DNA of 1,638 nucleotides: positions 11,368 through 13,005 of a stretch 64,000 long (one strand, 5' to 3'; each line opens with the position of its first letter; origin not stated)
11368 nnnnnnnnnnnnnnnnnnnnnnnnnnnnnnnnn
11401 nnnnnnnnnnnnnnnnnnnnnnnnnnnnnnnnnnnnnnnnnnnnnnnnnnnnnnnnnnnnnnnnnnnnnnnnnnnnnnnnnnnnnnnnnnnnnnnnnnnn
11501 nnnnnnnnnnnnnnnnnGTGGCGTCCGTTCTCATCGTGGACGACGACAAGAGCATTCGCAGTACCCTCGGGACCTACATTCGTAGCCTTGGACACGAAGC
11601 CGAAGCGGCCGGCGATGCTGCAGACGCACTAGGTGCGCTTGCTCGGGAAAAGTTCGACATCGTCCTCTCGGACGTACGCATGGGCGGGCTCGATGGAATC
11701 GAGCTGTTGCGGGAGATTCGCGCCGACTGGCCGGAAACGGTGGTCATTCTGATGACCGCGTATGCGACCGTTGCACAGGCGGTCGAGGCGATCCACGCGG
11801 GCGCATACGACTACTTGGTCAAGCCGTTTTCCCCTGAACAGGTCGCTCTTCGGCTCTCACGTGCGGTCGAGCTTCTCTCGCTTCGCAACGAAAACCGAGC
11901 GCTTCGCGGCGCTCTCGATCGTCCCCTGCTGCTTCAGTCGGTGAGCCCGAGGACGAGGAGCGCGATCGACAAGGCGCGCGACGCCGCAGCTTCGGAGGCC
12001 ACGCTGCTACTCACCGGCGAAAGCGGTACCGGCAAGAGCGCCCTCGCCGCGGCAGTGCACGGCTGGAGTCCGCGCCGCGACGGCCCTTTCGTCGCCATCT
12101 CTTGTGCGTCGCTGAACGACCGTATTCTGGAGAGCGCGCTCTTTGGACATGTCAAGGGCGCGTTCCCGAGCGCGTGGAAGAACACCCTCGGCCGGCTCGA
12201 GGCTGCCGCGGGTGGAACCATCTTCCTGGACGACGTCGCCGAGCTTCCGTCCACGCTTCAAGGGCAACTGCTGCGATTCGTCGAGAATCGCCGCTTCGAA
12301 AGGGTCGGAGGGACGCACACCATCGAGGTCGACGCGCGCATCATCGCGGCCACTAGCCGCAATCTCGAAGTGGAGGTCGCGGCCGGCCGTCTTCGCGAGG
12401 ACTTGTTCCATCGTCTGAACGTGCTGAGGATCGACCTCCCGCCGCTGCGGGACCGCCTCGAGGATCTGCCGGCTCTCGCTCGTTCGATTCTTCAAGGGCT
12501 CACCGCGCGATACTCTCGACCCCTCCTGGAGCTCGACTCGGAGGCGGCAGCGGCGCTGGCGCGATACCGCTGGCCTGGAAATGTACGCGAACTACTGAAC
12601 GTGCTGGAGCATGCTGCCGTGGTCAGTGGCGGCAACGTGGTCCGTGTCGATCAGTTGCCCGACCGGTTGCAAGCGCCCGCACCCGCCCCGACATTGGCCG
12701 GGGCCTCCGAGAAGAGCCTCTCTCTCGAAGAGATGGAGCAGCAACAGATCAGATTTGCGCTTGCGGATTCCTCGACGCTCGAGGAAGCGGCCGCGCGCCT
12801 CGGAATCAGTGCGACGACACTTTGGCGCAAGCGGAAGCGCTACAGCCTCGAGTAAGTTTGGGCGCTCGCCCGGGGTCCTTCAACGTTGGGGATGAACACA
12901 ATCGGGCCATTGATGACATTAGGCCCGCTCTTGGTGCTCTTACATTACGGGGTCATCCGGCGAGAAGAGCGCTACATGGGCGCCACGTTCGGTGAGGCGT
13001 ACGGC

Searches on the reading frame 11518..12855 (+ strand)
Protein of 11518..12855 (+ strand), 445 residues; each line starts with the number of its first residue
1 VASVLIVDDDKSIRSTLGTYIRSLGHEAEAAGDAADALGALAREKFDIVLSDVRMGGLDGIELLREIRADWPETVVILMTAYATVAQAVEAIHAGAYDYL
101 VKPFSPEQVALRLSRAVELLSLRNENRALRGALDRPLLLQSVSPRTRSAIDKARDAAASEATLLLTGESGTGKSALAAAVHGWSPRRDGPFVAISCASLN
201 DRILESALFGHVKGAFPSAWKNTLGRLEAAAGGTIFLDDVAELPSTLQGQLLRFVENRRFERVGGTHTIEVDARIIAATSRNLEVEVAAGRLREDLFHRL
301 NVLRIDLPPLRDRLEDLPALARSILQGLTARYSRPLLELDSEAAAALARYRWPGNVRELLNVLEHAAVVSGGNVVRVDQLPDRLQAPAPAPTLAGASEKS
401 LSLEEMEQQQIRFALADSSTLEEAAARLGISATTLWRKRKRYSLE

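Call 76: search_protein_families(library=ncbifam, proteins=[window:11518-12855:+], max_evalue=0.01)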
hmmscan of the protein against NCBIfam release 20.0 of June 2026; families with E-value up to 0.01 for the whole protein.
window:11518-12855:+ (445 aa): 118 families (the best 25 are shown)
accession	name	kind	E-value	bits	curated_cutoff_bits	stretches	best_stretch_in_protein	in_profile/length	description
NF008469.0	PRK11361.1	equivalog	4.5e-120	401.5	714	1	3-444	6-456/461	acetoacetate metabolism transcriptional regulator AtoC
TIGR01818.1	ntrC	equivalog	3.5e-110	368.9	558.6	1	4-417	1-413/463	nitrogen regulation protein NR(I)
TIGR02915.1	PEP_resp_reg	equivalog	5e-100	335.4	502.6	1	4-444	1-444/445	PEP-CTERM-box response regulator transcription factor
NF007689.0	PRK10365.1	equivalog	2.4e-97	326.5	760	1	3-439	7-439/441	sigma-54-dependent response regulator transcription factor ZraR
NF051870.1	NAssimRespRegNtrX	equivalog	1.2e-94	317.8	600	1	1-385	1-386/452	nitrogen assimilation response regulator NtrX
NF008176.1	PRK10923.1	equivalog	1.5e-92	310.6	620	1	3-388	5-389/469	nitrogen regulation protein NR(I)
NF041946.1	LuxO_transreg_Vib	equivalog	2.3e-92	310.2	800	1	7-403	2-399/463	quorum-sensing sigma-54 dependent transcriptional regulator LuxO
NF011695.0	PRK15115.1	equivalog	4.4e-86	289.4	763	1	2-376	7-374/445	two-component system response regulator GlrR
TIGR01817.1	nifA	equivalog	8.3e-86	288.8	528.85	1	138-410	197-468/534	nif-specific transcriptional activator NifA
NF038308.1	RNA_repair_RtcR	equivalog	7.5e-81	272.5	650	1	86-428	124-496/530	RNA repair transcriptional activator RtcR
NF041552.1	TF_PrdR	equivalog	1.1e-77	261.7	795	1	146-442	276-576/577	sigma-54 dependent transcriptional regulator PrdR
NF049963.1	RespRegFlgRCampy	domain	2.1e-76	257.5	750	1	4-443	3-428/429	fla regulon two-component system response regulator FlgR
NF003451.0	PRK05022.1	equivalog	9.8e-75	252.2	476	1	151-443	204-509/512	nitric oxide reductase transcriptional regulator NorR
NF050807.1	TransRegFlbDCaul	equivalog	6.5e-74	249.4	750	1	33-443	32-439/454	sigma-54-dependent transcriptional regulator FlbD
TIGR02329.1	propionate_PrpR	equivalog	4.6e-70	236.7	499.2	1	153-439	228-524/526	propionate catabolism operon regulatory protein PrpR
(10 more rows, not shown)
